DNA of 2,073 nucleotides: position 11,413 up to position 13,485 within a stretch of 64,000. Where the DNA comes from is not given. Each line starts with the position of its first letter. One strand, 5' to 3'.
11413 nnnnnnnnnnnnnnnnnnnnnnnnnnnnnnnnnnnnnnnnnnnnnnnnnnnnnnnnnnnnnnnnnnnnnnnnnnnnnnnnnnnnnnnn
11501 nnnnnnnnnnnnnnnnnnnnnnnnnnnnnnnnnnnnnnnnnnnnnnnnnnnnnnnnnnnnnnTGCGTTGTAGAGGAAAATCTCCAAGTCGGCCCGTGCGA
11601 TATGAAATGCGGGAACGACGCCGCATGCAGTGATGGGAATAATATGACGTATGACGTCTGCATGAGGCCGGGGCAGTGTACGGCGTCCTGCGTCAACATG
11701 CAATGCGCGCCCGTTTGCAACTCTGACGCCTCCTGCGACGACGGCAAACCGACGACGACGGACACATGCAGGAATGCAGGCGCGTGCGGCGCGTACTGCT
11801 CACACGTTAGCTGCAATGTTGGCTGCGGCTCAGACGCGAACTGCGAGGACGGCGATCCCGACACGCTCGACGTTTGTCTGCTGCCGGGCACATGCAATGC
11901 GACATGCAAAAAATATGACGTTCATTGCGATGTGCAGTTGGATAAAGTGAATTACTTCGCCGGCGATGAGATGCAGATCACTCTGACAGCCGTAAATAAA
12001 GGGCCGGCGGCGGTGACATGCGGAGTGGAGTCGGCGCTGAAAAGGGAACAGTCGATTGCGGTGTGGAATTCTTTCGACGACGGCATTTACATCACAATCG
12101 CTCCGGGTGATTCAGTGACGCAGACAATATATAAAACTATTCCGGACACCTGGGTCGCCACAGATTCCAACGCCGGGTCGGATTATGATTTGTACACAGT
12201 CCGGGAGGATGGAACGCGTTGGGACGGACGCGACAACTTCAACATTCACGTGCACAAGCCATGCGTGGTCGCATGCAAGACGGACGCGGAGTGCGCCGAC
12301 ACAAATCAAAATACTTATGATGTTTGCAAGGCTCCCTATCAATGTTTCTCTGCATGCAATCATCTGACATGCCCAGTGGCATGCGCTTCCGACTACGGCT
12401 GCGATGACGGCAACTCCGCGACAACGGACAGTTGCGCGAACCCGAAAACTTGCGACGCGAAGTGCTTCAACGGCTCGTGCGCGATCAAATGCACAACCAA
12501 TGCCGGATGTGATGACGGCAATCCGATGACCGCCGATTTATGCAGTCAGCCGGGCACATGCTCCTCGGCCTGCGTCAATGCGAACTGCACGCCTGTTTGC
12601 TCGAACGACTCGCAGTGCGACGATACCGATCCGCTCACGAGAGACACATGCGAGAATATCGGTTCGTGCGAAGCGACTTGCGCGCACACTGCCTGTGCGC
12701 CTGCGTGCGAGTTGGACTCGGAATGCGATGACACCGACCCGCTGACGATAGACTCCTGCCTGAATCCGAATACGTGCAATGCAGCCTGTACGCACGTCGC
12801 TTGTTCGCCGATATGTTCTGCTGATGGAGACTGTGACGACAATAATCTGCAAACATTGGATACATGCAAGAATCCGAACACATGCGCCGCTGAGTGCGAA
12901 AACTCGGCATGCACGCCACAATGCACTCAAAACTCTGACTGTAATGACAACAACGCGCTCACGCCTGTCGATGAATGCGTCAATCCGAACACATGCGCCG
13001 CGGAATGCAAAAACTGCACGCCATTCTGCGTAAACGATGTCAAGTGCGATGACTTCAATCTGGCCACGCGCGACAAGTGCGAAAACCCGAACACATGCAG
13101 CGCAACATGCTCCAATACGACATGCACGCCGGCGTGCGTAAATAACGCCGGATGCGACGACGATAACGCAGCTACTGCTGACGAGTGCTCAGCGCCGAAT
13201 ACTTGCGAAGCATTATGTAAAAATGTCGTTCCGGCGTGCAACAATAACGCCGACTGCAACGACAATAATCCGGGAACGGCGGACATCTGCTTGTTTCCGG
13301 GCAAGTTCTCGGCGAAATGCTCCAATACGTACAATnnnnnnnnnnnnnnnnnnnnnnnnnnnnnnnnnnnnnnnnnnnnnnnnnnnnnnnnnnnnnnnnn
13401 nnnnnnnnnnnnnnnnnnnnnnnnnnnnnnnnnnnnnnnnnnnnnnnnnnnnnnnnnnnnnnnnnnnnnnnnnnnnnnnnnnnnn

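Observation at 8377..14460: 2027-aa secreted protein combining an S8 protease, Ig-like domains, 14 six-cysteine modules and an RCC1 propeller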

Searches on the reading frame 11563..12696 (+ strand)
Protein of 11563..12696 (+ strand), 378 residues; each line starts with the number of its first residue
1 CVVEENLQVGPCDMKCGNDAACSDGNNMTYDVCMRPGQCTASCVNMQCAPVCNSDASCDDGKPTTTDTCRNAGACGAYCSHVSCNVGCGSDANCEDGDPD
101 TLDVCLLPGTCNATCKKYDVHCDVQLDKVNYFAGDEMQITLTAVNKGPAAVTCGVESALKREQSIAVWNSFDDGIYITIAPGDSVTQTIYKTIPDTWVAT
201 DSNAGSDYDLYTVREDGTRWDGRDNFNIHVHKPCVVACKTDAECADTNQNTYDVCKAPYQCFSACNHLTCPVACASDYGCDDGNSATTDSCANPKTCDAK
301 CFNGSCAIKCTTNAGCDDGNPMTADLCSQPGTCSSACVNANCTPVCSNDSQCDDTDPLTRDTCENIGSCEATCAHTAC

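Call 56: predict_structure(alignment_id=A3)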
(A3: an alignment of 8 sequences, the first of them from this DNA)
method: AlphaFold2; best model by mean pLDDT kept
length: 378 residues; sequences in the alignment: 8
mean_pLDDT: 79.8   pTM: 0.40
mean pLDDT of the five models: 79.8, 79.4, 79.1, 78.2, 78.1
residues with pLDDT >= 90: 53; 70-90: 259; 50-70: 38; < 50: 28
segments of 3 or more residues with pLDDT < 50: 1-9, 163-170, 199-204, 230-233
pLDDT, mean of each block of 10 residues (from residue 1): 44 73 82 80 82 85 83 84 83 82 85 87 81 77 89 77 46 72 89 62 57 76 58 68 86 85 84 88 89 88 89 89 89 90 87 89 87 89
secondary structure, 60 per line:
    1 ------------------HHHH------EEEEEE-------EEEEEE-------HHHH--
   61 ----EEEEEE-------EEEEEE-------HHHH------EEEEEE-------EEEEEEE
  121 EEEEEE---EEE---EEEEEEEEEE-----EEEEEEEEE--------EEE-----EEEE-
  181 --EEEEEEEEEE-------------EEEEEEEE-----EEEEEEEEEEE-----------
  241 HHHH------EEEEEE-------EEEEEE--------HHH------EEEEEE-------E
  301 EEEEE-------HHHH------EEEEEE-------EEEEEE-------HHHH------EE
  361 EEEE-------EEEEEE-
elements in order: H19-22 E29-34 E42-47 H55-58 E65-70 E78-83 H91-94 E101-106 E114-126 E130-132 E136-145 E151-159 E168-170 E176-179 E183-192 E206-213 E219-229 H241-244 E251-256 E264-269 E287-292 E300-305 H313-316 E323-328 E336-341 H349-352 E359-364 E372-377

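Call 59: fold_search(model_id=the predicted structure, library=pdb)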
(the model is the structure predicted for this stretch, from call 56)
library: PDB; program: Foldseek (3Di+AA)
matches with E <= 10: 1953; with E <= 0.001: 86
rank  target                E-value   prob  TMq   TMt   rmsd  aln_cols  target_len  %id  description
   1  5cl2_B                1.2e-05  1.00  0.22  0.31   9.2       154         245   18  Crystal structure of Spo0M, sporulation control protein, from Bacillus subtilis. (released 2015-12-16)
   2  5cl2_A                4.2e-05  1.00  0.22  0.31   8.9       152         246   19  Crystal structure of Spo0M, sporulation control protein, from Bacillus subtilis. (released 2015-12-16)
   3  8xrx_D                6.2e-05  1.00  0.21  0.12   9.4       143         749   17  The crystal structure of a GH3 enzyme CcBgl3B with glucose and gentiobiose (released 2024-04-10)
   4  8xrv_D                6.8e-05  1.00  0.22  0.12  10.3       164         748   16  The crystal structure of a GH3 enzyme CcBgl3B with glucose (released 2024-04-10)
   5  8xrt_E                7.6e-05  1.00  0.22  0.12   9.4       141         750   19  The crystal structure of a GH3 enzyme CcBgl3B (released 2024-04-10)
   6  8xrt_F                8.5e-05  1.00  0.21  0.11   9.4       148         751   16  The crystal structure of a GH3 enzyme CcBgl3B (released 2024-04-10)
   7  8xrv_B                9.4e-05  1.00  0.22  0.12   9.3       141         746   18  The crystal structure of a GH3 enzyme CcBgl3B with glucose (released 2024-04-10)
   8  5vhv_A                1.1e-04  1.00  0.23  0.23   4.1       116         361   13  Pseudomonas fluorescens alkylpurine DNA glycosylase AlkC bound to DNA containing an oxocarbenium-intermediate analog (released 2017-10-25)
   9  8xrt_D                1.1e-04  1.00  0.21  0.12   6.4       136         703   15  The crystal structure of a GH3 enzyme CcBgl3B (released 2024-04-10)
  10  5jp0_A                1.1e-04  1.00  0.20  0.11  10.2       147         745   17  Bacteroides ovatus Xyloglucan PUL GH3B with bound glucose (released 2016-08-10)
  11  8xrv_F                1.2e-04  1.00  0.21  0.11   9.5       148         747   17  The crystal structure of a GH3 enzyme CcBgl3B with glucose (released 2024-04-10)
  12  8xrx_A                1.2e-04  1.00  0.21  0.11  10.6       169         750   15  The crystal structure of a GH3 enzyme CcBgl3B with glucose and gentiobiose (released 2024-04-10)
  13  8xrx_C                1.4e-04  1.00  0.20  0.11   6.8       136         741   16  The crystal structure of a GH3 enzyme CcBgl3B with glucose and gentiobiose (released 2024-04-10)
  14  8xrx_B                1.4e-04  1.00  0.22  0.12   9.4       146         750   16  The crystal structure of a GH3 enzyme CcBgl3B with glucose and gentiobiose (released 2024-04-10)
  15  8xrt_B                1.4e-04  1.00  0.20  0.11   6.9       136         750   15  The crystal structure of a GH3 enzyme CcBgl3B (released 2024-04-10)
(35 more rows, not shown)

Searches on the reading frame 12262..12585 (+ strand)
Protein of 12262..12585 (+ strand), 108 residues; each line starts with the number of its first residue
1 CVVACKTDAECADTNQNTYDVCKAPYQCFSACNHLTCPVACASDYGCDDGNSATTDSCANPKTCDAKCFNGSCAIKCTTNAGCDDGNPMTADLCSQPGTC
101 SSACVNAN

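Call 30: search_protein_representatives(alignment_id=A1)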
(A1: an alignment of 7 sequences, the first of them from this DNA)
Query: 7 sequences, 108 profile positions. Proteins with E-value up to 0.001 (for the whole library): 619; up to 1e-10: 259; up to 1e-30: 81. The best 150 are listed.
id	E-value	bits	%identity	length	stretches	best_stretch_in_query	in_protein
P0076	2.3e-190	635.5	-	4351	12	1-106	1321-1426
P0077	5.0e-188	628.0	-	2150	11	3-107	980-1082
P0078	8.3e-182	608.0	-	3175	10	3-106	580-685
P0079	3.4e-173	580.3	-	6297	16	3-106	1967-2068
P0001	1.5e-150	507.4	-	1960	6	1-107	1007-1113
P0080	1.5e-121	414.1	-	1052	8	3-105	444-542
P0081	5.2e-121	412.4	-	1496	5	1-107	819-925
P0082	4.2e-110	377.3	-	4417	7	3-107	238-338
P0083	6.2e-104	357.5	-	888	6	1-105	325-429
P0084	2.2e-102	352.5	-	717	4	1-106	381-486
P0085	2.2e-99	342.8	-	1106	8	3-105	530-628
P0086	4.4e-87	303.2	-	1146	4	1-106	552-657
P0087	4.2e-83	290.5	-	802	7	2-106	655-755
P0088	5.8e-81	283.6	-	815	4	3-107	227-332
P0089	3.0e-80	281.3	-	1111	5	1-106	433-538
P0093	1.3e-70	250.2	-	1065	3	1-106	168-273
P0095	1.9e-67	240.1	-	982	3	1-107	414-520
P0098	2.0e-64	230.4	-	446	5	3-107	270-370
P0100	1.0e-58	212.0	-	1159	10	3-85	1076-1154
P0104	2.3e-57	207.6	-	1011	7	3-107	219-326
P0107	1.0e-54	199.1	-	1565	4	1-105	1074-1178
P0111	1.8e-49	182.3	-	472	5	4-107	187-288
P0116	7.2e-45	167.4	-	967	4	2-105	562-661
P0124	1.3e-40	153.7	-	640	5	3-99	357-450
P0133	3.5e-38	145.9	-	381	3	2-107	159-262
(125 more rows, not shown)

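Call 32: search_protein_families(library=pfam, proteins=[P0081, P0083, P0084, P0086, P0089, P0093, P0095, P0107], max_evalue=0.0001)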
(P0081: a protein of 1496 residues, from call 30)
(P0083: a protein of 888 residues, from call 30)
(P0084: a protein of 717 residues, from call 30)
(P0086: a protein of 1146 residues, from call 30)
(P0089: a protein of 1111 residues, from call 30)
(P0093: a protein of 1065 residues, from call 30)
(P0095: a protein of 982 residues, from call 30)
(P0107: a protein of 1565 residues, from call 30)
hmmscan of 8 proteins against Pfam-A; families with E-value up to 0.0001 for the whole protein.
P0081 (1496 aa): 3 families
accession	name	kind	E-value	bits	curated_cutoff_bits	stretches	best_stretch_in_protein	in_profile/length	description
PF18911.6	PKD_4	-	1.8e-20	73.2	27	1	1043-1123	1-80/85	PKD domain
PF00801.26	PKD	-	2e-17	63.4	23.5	1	1053-1123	7-77/80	PKD domain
PF24107.1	DUF7382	-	3.5e-05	24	27.4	0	34-56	17-39/65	Domain of unknown function (DUF7382)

P0083 (888 aa): 0 families

P0084 (717 aa): 1 family
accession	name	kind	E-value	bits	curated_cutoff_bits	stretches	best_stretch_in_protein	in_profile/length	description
PF13620.12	CarboxypepD_reg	-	2.2e-05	25.1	32.3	1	94-143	28-75/82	Carboxypeptidase regulatory-like domain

P0086 (1146 aa): 0 families

P0089 (1111 aa): 1 family
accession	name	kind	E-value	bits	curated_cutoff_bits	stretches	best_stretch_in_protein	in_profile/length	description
PF01835.25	MG2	-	2.2e-07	31.6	32.8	0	726-810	7-93/96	MG2 domain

P0093 (1065 aa): 0 families

P0095 (982 aa): 0 families

P0107 (1565 aa): 6 families
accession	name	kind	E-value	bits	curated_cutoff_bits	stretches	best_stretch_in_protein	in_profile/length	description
PF25390.1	WD40_RLD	-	2e-65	222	150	2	1216-1461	90-344/363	RCC1-like domain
PF13540.12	RCC1_2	-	2.4e-47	158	22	5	1267-1296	1-30/30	Regulator of chromosome condensation (RCC1) repeat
PF00415.24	RCC1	-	4.6e-42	142.8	21.7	2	1389-1431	6-50/50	Regulator of chromosome condensation (RCC1) repeat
PF22633.2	F5_F8_type_C_2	-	1.1e-15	58.4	27.8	1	99-182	1-87/91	NedA-like, galactose-binding domain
PF00754.31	F5_F8_type_C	-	4.5e-14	53.1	28.2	1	92-186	9-110/127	F5/8 type C domain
PF25384.1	Alsin_RLD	-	2.8e-08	33.9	100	0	1276-1350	234-310/405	Alsin RCC1-like domain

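Call 63: search_protein_families(library=pfam, proteins=[P0080, P0085, P0087, P0100, P0104, P0111, P0116, P0124, P0133, P0098], max_evalue=0.01)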
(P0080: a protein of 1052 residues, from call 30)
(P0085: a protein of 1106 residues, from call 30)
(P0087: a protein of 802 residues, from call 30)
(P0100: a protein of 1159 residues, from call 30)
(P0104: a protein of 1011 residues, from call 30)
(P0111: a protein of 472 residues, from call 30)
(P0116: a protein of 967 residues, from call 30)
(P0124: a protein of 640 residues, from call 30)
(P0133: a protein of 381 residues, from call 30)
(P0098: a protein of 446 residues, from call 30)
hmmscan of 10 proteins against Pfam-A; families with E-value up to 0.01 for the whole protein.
P0080 (1052 aa): 1 family
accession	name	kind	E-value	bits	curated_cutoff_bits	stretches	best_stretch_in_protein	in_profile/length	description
PF03781.23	FGE-sulfatase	-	4.5e-12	46.6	23.3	1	103-229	91-247/255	Sulfatase-modifying factor enzyme 1-like domain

P0085 (1106 aa): 6 families
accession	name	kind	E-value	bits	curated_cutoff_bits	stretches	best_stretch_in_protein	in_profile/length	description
PF03781.23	FGE-sulfatase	-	8e-49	167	23.3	1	872-1102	4-254/255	Sulfatase-modifying factor enzyme 1-like domain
PF22352.2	K319L-like_PKD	-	3.3e-18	65.9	27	1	352-433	1-84/84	K319L-like, PKD domain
PF18911.6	PKD_4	-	5.7e-09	36.3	27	1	345-433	1-85/85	PKD domain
PF17963.7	Big_9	-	3e-06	28.5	23.6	1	345-432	1-89/89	Bacterial Ig domain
PF21027.3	Sde0182_C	-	0.00014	22.9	27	1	364-389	2-27/83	Cellulose-binding protein Sde0182, C-terminal domain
PF00801.26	PKD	-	0.0013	19.1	23.5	1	359-433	12-80/80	PKD domain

P0087 (802 aa): 3 families
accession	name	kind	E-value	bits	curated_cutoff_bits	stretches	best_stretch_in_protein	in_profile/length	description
PF17957.7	Big_7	-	2.4e-25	89.4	24.1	4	8-80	1-70/70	Bacterial Ig domain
PF09136.16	Glucodextran_B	-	1.4e-08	34.9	27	1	307-388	1-80/83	Glucodextranase, domain B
PF19077.6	Big_13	-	1.7e-06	28.9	27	1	241-304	36-102/102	Bacterial Ig-like domain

P0100 (1159 aa): 0 families

P0104 (1011 aa): 2 families
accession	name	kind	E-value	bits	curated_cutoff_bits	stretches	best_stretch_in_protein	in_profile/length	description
PF13948.11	DUF4215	-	1.2e-10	42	27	2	839-867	19-46/47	Domain of unknown function (DUF4215)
PF01522.26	Polysacc_deac_1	-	1.9e-06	28.3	23.1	1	566-662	27-119/124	Polysaccharide deacetylase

P0111 (472 aa): 0 families

P0116 (967 aa): 3 families
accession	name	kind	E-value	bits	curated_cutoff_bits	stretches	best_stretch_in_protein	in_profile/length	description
PF03781.23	FGE-sulfatase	-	2.6e-49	168.6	23.3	1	735-967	4-255/255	Sulfatase-modifying factor enzyme 1-like domain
PF13620.12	CarboxypepD_reg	-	1.6e-06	28.8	32.3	1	356-410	9-63/82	Carboxypeptidase regulatory-like domain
PF00526.23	Dicty_CTDC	-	0.00061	20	27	1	672-699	1-24/24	Dictyostelium (slime mold) repeat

P0124 (640 aa): 0 families

P0133 (381 aa): 4 families
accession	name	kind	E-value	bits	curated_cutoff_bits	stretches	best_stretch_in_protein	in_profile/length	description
PF18911.6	PKD_4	-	1.8e-10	41.1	27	1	33-125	1-85/85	PKD domain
PF00801.26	PKD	-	1.4e-09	38.3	23.5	1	41-122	3-78/80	PKD domain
PF00526.23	Dicty_CTDC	-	0.00057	20.1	27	1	271-298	1-24/24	Dictyostelium (slime mold) repeat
PF08329.16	ChitinaseA_N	-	0.0009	19.4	21.2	1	69-125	53-107/133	Chitinase A, N-terminal domain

P0098 (446 aa): 0 families

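Call 91: search_solved_structures(query=A1, max_evalue=10, show_alignments=2)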
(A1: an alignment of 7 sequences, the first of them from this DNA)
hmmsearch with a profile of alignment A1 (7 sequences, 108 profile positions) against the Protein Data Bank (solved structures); distinct sequences matched with E-value up to 10: 0.

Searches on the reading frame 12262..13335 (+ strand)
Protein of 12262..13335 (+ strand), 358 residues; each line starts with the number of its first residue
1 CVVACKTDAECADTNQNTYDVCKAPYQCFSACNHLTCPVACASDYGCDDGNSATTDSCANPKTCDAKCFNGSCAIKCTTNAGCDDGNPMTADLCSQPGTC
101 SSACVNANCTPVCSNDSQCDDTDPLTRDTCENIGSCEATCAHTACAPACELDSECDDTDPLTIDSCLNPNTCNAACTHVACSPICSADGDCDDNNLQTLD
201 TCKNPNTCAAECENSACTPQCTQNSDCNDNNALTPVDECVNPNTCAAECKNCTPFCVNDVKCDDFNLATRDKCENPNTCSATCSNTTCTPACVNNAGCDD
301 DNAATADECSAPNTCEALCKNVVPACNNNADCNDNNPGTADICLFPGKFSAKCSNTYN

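Call 15: search_protein_families(library=pfam, proteins=[window:12262-13335:+], max_evalue=10)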
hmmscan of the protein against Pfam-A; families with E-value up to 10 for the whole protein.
seq(358 aa): 0 families

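Call 16: search_solved_structures(query=window:12262-13335:+, max_evalue=10, show_alignments=2)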
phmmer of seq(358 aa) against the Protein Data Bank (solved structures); distinct sequences matched with E-value up to 10: 0.
